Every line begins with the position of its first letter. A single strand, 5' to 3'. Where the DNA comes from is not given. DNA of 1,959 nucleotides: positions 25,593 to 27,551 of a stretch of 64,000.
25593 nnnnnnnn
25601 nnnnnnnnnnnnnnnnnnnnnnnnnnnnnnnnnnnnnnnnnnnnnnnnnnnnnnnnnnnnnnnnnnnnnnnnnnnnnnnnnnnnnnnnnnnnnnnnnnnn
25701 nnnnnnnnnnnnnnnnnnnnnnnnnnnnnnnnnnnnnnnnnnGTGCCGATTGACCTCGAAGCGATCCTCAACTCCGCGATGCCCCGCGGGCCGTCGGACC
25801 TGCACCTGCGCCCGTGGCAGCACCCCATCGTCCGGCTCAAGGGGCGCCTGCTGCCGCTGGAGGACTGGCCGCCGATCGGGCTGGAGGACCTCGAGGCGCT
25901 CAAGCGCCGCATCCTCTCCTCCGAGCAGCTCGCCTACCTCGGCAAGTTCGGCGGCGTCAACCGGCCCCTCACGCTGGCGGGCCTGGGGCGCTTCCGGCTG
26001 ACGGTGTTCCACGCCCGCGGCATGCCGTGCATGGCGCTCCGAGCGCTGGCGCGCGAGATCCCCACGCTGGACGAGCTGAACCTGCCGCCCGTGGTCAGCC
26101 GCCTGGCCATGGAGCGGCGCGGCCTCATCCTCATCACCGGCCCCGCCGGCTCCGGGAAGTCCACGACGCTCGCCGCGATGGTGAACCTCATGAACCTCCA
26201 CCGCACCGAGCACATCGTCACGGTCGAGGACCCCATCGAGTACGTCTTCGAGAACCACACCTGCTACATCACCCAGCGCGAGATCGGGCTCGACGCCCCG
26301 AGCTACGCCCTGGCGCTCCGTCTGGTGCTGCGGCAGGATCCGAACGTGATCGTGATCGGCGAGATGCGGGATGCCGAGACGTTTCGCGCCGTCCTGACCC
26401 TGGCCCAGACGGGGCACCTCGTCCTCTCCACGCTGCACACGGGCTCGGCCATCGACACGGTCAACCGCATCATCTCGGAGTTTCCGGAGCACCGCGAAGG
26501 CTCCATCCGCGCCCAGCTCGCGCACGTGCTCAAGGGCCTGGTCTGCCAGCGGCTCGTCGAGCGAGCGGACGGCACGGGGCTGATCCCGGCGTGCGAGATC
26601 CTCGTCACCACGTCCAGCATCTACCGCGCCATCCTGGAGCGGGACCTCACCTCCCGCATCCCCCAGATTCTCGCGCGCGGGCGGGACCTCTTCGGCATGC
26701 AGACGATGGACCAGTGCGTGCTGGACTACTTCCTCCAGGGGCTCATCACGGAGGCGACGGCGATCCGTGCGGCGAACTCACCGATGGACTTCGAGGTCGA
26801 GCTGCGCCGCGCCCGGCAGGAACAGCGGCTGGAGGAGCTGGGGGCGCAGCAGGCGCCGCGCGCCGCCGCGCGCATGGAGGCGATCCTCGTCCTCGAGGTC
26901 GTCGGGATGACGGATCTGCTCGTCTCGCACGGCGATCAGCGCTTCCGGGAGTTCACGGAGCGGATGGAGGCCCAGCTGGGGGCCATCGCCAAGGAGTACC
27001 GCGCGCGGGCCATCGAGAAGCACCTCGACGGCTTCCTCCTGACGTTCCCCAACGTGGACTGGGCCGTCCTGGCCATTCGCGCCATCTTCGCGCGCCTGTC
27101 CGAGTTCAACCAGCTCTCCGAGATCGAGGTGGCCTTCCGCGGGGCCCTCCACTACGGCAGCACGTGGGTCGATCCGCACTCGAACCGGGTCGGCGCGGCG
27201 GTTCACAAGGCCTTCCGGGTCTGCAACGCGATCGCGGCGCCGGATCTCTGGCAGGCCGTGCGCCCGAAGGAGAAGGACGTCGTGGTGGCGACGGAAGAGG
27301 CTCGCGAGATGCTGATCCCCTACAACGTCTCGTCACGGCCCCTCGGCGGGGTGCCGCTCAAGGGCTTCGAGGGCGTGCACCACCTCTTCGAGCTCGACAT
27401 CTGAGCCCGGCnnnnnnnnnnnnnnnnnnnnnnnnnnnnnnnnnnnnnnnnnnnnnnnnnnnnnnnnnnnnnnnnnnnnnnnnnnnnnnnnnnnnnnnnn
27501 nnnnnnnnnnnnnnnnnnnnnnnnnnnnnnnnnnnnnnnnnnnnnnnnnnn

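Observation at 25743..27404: PilT/PilU-type ATPase fused in frame to a class III nucleotidyl-cyclase homology domain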

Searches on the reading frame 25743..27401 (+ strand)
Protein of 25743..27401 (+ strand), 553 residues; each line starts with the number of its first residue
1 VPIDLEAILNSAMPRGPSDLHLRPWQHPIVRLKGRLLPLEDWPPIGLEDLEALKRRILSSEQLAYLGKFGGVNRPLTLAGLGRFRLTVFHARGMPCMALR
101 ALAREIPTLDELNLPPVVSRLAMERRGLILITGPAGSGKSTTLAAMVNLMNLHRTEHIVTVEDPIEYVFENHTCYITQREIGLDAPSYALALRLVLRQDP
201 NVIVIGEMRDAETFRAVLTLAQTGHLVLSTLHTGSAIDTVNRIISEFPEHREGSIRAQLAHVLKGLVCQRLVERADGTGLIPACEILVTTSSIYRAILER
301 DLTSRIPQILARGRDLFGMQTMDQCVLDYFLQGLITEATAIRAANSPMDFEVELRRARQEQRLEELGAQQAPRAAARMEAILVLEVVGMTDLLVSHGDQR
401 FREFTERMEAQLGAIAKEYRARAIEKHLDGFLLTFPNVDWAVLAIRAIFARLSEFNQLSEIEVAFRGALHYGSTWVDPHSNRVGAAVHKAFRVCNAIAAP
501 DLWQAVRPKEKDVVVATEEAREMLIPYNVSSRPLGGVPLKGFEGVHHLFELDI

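Call 3: search_protein_families(library=pfam, proteins=[window:25743-27401:+], max_evalue=1)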
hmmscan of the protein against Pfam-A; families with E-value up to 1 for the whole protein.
window:25743-27401:+ (553 aa): 33 families (the best 25 are shown)
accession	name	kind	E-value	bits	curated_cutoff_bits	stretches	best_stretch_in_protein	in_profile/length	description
PF00437.27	T2SSE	-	2.3e-42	145.4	24.9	1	118-276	134-282/370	Type II/IV secretion system protein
PF13555.12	AAA_29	-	9.1e-06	25.8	27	1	121-150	17-46/61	P-loop containing region of AAA domain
PF13401.12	AAA_22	-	0.00023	21.9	27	1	125-161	4-39/130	AAA domain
PF13604.12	AAA_30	-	0.00023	21.4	27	1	118-151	10-43/191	AAA domain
PF13191.12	AAA_16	-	0.0004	21.4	32.6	1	120-159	18-55/167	AAA ATPase domain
PF25199.1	nSTAND_NTPase5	-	0.00055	20.2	34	1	123-163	38-78/145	Novel STAND NTPase 5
PF20720.3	nSTAND3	-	0.0013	18.8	27.2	1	123-164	14-54/155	Novel STAND NTPase 3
PF13238.12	AAA_18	-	0.0015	19.4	29.4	1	129-180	1-43/128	AAA domain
PF13476.12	AAA_23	-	0.0057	17.8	27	1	126-146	19-39/201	AAA domain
PF00005.33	ABC_tran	-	0.0067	17.5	25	1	122-158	7-42/137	ABC transporter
PF13245.12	AAA_19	-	0.0073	16.9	25.1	1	126-155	11-40/134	AAA domain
PF13173.12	AAA_14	-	0.015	15.8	27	1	127-254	3-117/129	AAA domain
PF01637.24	ATPase_2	-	0.016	15.4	33.2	1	117-167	11-59/225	ATPase domain predominantly from Archaea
PF03215.21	Rad17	-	0.03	14.7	23.8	1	124-152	43-71/186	Rad17 P-loop domain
PF13086.12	AAA_11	-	0.03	14.5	27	1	121-151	12-42/257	AAA domain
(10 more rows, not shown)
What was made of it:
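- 26043..26777 (+): PilT ATPase core (aa 101-345). Walker A is at 26139-26165, the Asp box at 26211-26243, Walker B with the catalytic Glu207 at 26337-26372, and the His box at 26412-26441. A non-canonical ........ helix stands in place of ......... Pfam T2SSE covers aa 118-276 (call 3).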

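Call 4: search_protein_families(library=ncbifam, proteins=[window:25743-27401:+], max_evalue=1)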
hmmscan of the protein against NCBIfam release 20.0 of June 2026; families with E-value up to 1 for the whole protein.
window:25743-27401:+ (553 aa): 55 families (the best 25 are shown)
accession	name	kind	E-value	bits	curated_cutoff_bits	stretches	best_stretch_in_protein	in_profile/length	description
TIGR01420.1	pilT_fam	subfamily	2.3e-109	365.8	319.1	1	5-348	2-342/343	PilT/PilU family type 4a pilus ATPase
TIGR02525.1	plasmid_TraJ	equivalog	3.3e-41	141.5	368.3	1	96-341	119-364/372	plasmid transfer ATPase TraJ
TIGR02533.1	type_II_gspE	equivalog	1.6e-37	129.3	630.25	1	119-274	236-381/486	type II secretion system ATPase GspE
NF041000.1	ATPase_ComGA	equivalog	1.9e-35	122.2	300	1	119-273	121-266/267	competence type IV pilus ATPase ComGA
NF007755.0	PRK10436.1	equivalog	4.8e-35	121.1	617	1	6-274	90-357/465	type II secretion system protein GspE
TIGR02538.1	type_IV_pilB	equivalog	2.9e-33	115.3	675.65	1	126-244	316-430/564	type IV-A pilus assembly ATPase PilB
TIGR02524.1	dot_icm_DotB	equivalog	1.3e-32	113.4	463.3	1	97-337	105-347/358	Dot/Icm type IV secretion system ATPase DotB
NF053534.1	T4PilAsmATPsTfpB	equivalog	6.9e-29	100.7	850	1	121-291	331-486/584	type IV pilus assembly ATPase TfpB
NF058587.1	archaellum_moto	equivalog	5.8e-15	55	550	1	121-245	270-395/527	archaellum flagellar ATPase motor FlaI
TIGR02788.1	VirB11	equivalog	1.1e-13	50.9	249.95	1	120-245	138-264/308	P-type DNA transfer ATPase VirB11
TIGR03819.1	heli_sec_ATPase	hypoth_equivalog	2.5e-12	46.6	373.15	1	91-243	136-297/340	TadA family conjugal transfer-associated ATPase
TIGR02782.1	TrbB_P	equivalog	8.2e-11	41.7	304.55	1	122-245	132-254/303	P-type conjugative transfer ATPase TrbB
NF053672.1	bindosome_BasE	exception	2.8e-10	39.5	1000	1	117-244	261-389/512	bindosome assembly system ATPase subunit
NF010425.0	PRK13851.1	equivalog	1.6e-09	37.1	461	1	125-245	161-282/344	type IV secretion system protein VirB11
NF010469.0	PRK13894.1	subfamily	7.8e-09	35.3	508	1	123-245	146-266/320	conjugal transfer ATPase TrbB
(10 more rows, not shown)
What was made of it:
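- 25743..26042 (+): PilT N-terminal domain (aa 1-100). TIGR01420 covers aa 5-348 (call 4).
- On PilT/PilU family type IVa pilus ATPase (TIGR01420): 365.8 bits against a cut-off of 319.1, covering model positions 2-342 of 343 (call 4).
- Closest known: PilT, the type IVa pilus retraction ATPase. Same: Residues 5-348 match the family model above its cut-off (call 4).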

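Call 10: find_homologous_proteins(query=window:25743-27401:+, max_evalue=1e-20)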
Query window:25743-27401:+ (553 aa): 8000 proteins with E <= 1e-20 among 8000 candidates; the best 120 are listed.
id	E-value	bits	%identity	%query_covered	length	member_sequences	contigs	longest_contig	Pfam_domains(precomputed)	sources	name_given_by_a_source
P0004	0.0e+0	1230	100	100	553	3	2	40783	PF00437.27,PF13555.13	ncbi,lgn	-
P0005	1.3e-271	920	75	100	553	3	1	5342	PF00437.27,PF13604.13,PF13555.13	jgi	jgi:twitching motility protein PilT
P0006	1.1e-267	907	74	99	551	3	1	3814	PF00437.27,PF13555.13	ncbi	-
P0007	2.9e-265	899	73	99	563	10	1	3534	PF00437.27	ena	-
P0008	3.2e-264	896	73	100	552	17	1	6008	PF00437.27,PF13555.13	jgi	jgi:twitching motility protein PilT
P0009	6.7e-264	894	71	100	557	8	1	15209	PF00437.27,PF13555.13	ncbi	-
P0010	1.6e-263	893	72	100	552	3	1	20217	PF00437.27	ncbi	ncbi:MAG: PilT/PilU family type 4a pilus ATPase [Candidatus Rokuibacteriota bacterium]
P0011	2.7e-263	892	72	100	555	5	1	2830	PF00437.27,PF13191.13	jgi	jgi:twitching motility protein PilT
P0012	2.4e-262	889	72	100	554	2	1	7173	PF00437.27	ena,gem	-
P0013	5.4e-261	885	73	98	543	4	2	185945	PF00437.27,PF13555.13,PF13191.13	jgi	jgi:twitching motility protein PilT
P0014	2.0e-260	883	70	100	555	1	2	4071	PF00437.27,PF13604.13,PF13555.13,PF13401.13,PF25199.2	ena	-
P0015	4.5e-260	882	69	100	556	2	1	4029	PF00437.27,PF13555.13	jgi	-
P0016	6.0e-260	881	70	100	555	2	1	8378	PF00437.27,PF13555.13,PF13191.13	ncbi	-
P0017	8.3e-260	881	70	100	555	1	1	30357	PF00437.27,PF25199.2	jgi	jgi:twitching motility protein PilT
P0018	3.8e-259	879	71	100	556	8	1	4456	PF00437.27,PF13555.13,PF13401.13,PF13191.13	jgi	jgi:twitching motility protein PilT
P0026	4.5e-255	865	70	100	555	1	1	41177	PF00437.27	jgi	jgi:twitching motility protein PilT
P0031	4.8e-252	855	68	99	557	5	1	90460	PF00437.27,PF13555.13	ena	-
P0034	2.8e-239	813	66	100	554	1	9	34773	PF00437.27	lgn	-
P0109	1.9e-121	424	55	64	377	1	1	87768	PF00437.27,PF13401.13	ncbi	-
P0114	6.3e-120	419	55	64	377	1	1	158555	PF00437.27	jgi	jgi:twitching motility protein PilT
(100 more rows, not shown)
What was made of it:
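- Tried and rejected: The full-length query was needed to find the family (call 10).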

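Call 20: predict_structure(protein=window:25743-27401:+)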
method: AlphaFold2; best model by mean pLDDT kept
length: 553 residues; sequences in the alignment: 1
mean_pLDDT: 33.7   pTM: 0.23
mean pLDDT of the five models: 33.7, 31.5, 29.0, 29.0, 26.6
residues with pLDDT >= 90: 0; 70-90: 0; 50-70: 1; < 50: 552
segments of 3 or more residues with pLDDT < 50: 1-359, 361-553
pLDDT, mean of each block of 10 residues (from residue 1): 33 31 26 29 32 33 31 29 27 28 29 28 29 28 30 26 32 33 40 40 38 45 36 37 39 39 41 34 31 30 34 35 36 39 34 42 41 33 33 34 39 35 32 33 39 36 39 33 37 35 33 31 28 29 31 24
secondary structure, 60 per line:
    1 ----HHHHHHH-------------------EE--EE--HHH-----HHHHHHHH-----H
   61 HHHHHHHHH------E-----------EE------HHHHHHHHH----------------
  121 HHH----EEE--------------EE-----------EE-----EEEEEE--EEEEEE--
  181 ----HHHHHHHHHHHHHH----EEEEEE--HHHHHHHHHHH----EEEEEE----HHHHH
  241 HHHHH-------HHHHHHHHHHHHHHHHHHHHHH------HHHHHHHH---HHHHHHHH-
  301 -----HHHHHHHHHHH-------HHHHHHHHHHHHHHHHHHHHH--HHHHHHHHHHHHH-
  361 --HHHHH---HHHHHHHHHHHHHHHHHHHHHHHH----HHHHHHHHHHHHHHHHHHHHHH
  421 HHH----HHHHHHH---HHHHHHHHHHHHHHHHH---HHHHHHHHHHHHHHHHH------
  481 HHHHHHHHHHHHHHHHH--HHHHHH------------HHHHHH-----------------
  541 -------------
elements in order: H5-11 H47-54 H60-69 H96-104 E128-130 E165-170 E173-178 H185-198 E203-208 H211-221 E226-231 H236-245 H253-274 H281-288 H292-299 H306-316 H324-344 H347-359 H363-367 H371-394 H399-423 H428-434 H438-454 H458-474 H481-497 H500-505 H518-523
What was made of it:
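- Tried and rejected: Single-sequence AlphaFold of the full protein was useless (pLDDT 34, call 20).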

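Call 22: find_encoding_contigs(protein=P0004, flank=10000, max_places=3)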
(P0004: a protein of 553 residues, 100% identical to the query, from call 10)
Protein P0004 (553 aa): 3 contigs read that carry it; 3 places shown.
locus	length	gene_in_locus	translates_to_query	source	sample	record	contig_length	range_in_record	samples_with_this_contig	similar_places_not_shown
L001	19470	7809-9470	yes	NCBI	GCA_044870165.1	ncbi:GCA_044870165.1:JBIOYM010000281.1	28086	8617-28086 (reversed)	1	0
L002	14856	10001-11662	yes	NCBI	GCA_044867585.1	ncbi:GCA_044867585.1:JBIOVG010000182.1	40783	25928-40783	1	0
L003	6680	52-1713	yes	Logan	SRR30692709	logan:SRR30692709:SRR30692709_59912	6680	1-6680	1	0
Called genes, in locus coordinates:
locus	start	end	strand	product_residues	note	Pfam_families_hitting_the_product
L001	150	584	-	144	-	-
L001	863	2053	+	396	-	PF13433:Peripla_BP_5, PF13458:Peripla_BP_6, PF01094:ANF_receptor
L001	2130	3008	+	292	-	PF02653:BPD_transp_2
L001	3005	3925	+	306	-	PF02653:BPD_transp_2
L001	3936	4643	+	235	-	PF00005:ABC_tran, PF13304:AAA_21 (faint), PF12399:BCA_ABC_TP_C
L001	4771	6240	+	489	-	-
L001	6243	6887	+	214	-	PF05175:MTS (weak), PF13489:Methyltransf_23, PF00891:Methyltransf_2 (weak), PF02390:Methyltransf_4 (weak), PF13649:Methyltransf_25, PF13847:Methyltransf_31, PF08241:Methyltransf_11, PF08242:Methyltransf_12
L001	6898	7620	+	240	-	PF00005:ABC_tran, PF13304:AAA_21 (faint)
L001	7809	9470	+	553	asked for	PF00437:T2SSE, PF13555:AAA_29 (weak)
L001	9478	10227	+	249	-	PF00702:Hydrolase, PF13419:HAD_2, PF13242:Hydrolase_like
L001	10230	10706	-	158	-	-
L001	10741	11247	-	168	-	-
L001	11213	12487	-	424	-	-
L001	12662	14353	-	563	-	PF00501:AMP-binding, PF13193:AMP-binding_C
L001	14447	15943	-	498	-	PF02310:B12-binding, PF04055:Radical_SAM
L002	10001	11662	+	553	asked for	PF00437:T2SSE, PF13555:AAA_29 (weak)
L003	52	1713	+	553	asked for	PF00437:T2SSE, PF13555:AAA_29 (weak)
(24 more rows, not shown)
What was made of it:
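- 25743..27404 (+): Complete coding sequence of the 553-aa PilT-CHD fusion protein, including the stop codon. The identical protein occurs in three assemblies (call 22).
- The identical 553-aa protein occurs on three independent assemblies with the same neighbours (call 22).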

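Call 32: find_encoding_contigs(protein=P0013, flank=8000, max_places=1)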
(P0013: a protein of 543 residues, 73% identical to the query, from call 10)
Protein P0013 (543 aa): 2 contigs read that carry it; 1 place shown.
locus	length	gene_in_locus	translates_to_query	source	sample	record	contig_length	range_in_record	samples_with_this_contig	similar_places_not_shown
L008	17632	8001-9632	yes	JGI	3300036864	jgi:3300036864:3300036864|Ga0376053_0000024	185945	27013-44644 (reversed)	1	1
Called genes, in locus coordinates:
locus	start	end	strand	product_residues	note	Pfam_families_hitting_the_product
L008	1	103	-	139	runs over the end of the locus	-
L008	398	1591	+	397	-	PF13433:Peripla_BP_5, PF13458:Peripla_BP_6, PF01094:ANF_receptor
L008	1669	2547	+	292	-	PF02653:BPD_transp_2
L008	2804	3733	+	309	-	PF02653:BPD_transp_2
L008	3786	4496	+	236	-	PF00005:ABC_tran, PF13304:AAA_21 (faint), PF12399:BCA_ABC_TP_C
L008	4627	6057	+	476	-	-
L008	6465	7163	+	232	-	PF02390:Methyltransf_4 (faint), PF05175:MTS (weak), PF13489:Methyltransf_23, PF08241:Methyltransf_11, PF08242:Methyltransf_12 (weak), PF13649:Methyltransf_25, PF13847:Methyltransf_31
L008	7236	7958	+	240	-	PF00005:ABC_tran, PF13304:AAA_21 (faint)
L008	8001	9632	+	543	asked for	PF00437:T2SSE, PF13191:AAA_16 (faint), PF13555:AAA_29 (faint)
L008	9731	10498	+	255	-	PF00702:Hydrolase, PF13419:HAD_2, PF13242:Hydrolase_like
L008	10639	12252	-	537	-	PF00501:AMP-binding, PF13193:AMP-binding_C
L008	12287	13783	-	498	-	PF02310:B12-binding, PF04055:Radical_SAM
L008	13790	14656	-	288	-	PF04909:Amidohydro_2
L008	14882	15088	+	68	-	-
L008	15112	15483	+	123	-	PF00072:Response_reg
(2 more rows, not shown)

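Call 33: find_encoding_contigs(protein=P0031, flank=8000, max_places=1)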
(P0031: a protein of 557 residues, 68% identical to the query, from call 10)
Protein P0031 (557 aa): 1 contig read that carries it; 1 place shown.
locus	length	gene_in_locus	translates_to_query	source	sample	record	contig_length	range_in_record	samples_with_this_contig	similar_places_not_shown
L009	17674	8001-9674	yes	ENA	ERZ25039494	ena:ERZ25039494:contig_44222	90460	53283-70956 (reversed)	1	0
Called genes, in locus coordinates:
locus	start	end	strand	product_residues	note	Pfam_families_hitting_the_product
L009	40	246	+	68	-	-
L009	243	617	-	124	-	PF14588:YjgF_endoribonc (weak)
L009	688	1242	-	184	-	PF14588:YjgF_endoribonc, PF01042:Ribonuc_L-PSP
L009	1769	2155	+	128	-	-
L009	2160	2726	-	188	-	PF04343:DUF488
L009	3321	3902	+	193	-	-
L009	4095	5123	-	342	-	PF08240:ADH_N, PF00107:ADH_zinc_N, PF13602:ADH_zinc_N_2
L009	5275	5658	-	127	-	-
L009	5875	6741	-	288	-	-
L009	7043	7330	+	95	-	-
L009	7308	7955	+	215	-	PF13489:Methyltransf_23, PF02390:Methyltransf_4 (faint), PF08241:Methyltransf_11, PF08242:Methyltransf_12, PF13649:Methyltransf_25, PF13847:Methyltransf_31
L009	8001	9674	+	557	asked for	PF00437:T2SSE, PF13555:AAA_29 (faint)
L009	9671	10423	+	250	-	PF00702:Hydrolase, PF13419:HAD_2, PF13242:Hydrolase_like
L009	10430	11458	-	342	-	PF02985:HEAT (faint), PF03130:HEAT_PBS (faint), PF13646:HEAT_2, PF00514:Arm (faint), PF13646:HEAT_2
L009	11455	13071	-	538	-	PF00501:AMP-binding, PF13193:AMP-binding_C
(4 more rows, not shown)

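Call 34: find_encoding_contigs(protein=P0034, flank=8000, max_places=1)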
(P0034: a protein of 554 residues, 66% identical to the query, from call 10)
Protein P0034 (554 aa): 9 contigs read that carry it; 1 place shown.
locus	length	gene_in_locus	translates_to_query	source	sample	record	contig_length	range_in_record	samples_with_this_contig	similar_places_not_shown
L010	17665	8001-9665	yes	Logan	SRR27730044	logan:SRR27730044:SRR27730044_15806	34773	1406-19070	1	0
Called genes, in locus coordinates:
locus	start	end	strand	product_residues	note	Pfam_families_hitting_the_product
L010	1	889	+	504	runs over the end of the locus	PF00924:MS_channel_2nd, PF21082:MS_channel_3rd, PF00027:cNMP_binding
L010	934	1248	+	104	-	PF07110:EthD (weak)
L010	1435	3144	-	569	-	PF14716:HHH_8, PF14520:HHH_5, PF00633:HHH (weak), PF14520:HHH_5, PF14791:DNA_pol_B_thumb, PF02811:PHP (weak)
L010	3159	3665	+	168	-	-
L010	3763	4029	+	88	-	-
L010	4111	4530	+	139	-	PF20332:DUF6627 (weak)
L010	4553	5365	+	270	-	PF01497:Peripla_BP_2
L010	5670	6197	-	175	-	PF14588:YjgF_endoribonc, PF01042:Ribonuc_L-PSP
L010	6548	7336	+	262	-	PF00293:NUDIX (faint)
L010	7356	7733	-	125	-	-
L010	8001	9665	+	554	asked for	PF00437:T2SSE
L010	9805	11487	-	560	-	PF00501:AMP-binding, PF13193:AMP-binding_C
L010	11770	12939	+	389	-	PF02771:Acyl-CoA_dh_N, PF02770:Acyl-CoA_dh_M, PF00441:Acyl-CoA_dh_1, PF08028:Acyl-CoA_dh_2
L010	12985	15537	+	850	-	-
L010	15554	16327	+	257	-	PF07027:DUF1318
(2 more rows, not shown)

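Call 35: find_encoding_contigs(protein=P0026, flank=8000, max_places=1)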
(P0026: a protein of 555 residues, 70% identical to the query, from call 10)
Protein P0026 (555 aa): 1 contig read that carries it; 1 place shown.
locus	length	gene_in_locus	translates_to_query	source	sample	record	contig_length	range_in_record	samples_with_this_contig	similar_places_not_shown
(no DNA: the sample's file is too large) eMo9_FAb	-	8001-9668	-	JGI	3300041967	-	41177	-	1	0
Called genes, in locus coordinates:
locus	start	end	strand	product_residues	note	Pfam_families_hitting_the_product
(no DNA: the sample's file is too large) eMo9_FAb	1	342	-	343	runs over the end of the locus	PF08240:ADH_N, PF00107:ADH_zinc_N, PF13602:ADH_zinc_N_2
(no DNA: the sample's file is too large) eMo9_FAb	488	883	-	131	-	-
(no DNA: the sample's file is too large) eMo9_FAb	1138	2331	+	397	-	PF13433:Peripla_BP_5, PF13458:Peripla_BP_6, PF01094:ANF_receptor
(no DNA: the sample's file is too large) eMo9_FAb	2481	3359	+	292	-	PF02653:BPD_transp_2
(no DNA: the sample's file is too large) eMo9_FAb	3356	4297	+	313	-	PF02653:BPD_transp_2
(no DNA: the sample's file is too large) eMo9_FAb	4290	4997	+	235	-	PF00005:ABC_tran, PF13304:AAA_21 (faint), PF12399:BCA_ABC_TP_C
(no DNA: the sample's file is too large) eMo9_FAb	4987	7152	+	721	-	-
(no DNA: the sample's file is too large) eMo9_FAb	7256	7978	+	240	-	PF00005:ABC_tran, PF13304:AAA_21 (faint)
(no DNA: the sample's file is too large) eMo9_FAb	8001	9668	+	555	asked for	PF00437:T2SSE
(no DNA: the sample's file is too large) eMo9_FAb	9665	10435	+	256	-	PF00702:Hydrolase, PF13419:HAD_2, PF13242:Hydrolase_like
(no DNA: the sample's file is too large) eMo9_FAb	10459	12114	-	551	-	PF00501:AMP-binding, PF13193:AMP-binding_C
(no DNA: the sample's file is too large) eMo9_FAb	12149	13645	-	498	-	PF02310:B12-binding, PF04055:Radical_SAM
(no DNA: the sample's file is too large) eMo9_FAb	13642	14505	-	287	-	PF04909:Amidohydro_2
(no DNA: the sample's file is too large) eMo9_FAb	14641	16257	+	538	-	PF00496:SBP_bac_5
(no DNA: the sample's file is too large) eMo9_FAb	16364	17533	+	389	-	PF02771:Acyl-CoA_dh_N, PF02770:Acyl-CoA_dh_M, PF00441:Acyl-CoA_dh_1, PF08028:Acyl-CoA_dh_2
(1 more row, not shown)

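Call 63: search_protein_families(library=padloc, proteins=[window:25743-27401:+], max_evalue=0.01)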
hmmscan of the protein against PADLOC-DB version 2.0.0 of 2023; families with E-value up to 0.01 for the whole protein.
window:25743-27401:+ (553 aa): 3 families
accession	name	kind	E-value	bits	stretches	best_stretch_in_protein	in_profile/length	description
PDLC04140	mad8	-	8e-08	30.2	1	112-163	15-64/314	mads_8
PDLC00518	JetC1|JetC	-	0.00072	15.5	1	121-151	35-64/1112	DUF3584 domain; MukB-like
PDLC04135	mad3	-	0.0014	16.2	1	126-148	22-44/374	mads_3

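Call 70: find_encoding_contigs(protein=P0010, flank=10000, max_places=1)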
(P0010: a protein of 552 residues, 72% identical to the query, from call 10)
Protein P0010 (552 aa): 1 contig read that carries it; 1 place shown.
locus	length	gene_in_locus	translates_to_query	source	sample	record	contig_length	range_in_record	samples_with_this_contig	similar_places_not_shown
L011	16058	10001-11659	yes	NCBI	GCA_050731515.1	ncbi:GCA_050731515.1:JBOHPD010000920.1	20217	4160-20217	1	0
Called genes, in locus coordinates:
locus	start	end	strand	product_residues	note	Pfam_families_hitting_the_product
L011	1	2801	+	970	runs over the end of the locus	PF02743:dCache_1, PF00672:HAMP, PF01590:GAF, PF13185:GAF_2, PF13492:GAF_3, PF01590:GAF, PF13185:GAF_2, PF13492:GAF_3, +2 more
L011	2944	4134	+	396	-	PF13433:Peripla_BP_5, PF13458:Peripla_BP_6, PF01094:ANF_receptor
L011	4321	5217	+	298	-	PF02653:BPD_transp_2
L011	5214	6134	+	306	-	PF02653:BPD_transp_2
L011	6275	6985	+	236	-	PF00005:ABC_tran, PF13304:AAA_21 (faint), PF12399:BCA_ABC_TP_C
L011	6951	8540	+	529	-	PF13231:PMT_2 (weak)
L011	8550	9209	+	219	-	PF05175:MTS (weak), PF13489:Methyltransf_23, PF00891:Methyltransf_2 (weak), PF02353:CMAS (weak), PF13847:Methyltransf_31, PF08241:Methyltransf_11, PF08242:Methyltransf_12, PF13649:Methyltransf_25, +1 more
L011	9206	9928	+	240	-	PF00005:ABC_tran, PF13304:AAA_21 (faint)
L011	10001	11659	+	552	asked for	PF00437:T2SSE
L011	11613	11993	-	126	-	PF13193:AMP-binding_C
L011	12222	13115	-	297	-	PF03069:FmdA_AmdA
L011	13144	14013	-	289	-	PF01026:TatD_DNase, PF04909:Amidohydro_2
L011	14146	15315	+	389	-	PF02771:Acyl-CoA_dh_N, PF02770:Acyl-CoA_dh_M, PF00441:Acyl-CoA_dh_1, PF08028:Acyl-CoA_dh_2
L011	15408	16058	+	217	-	?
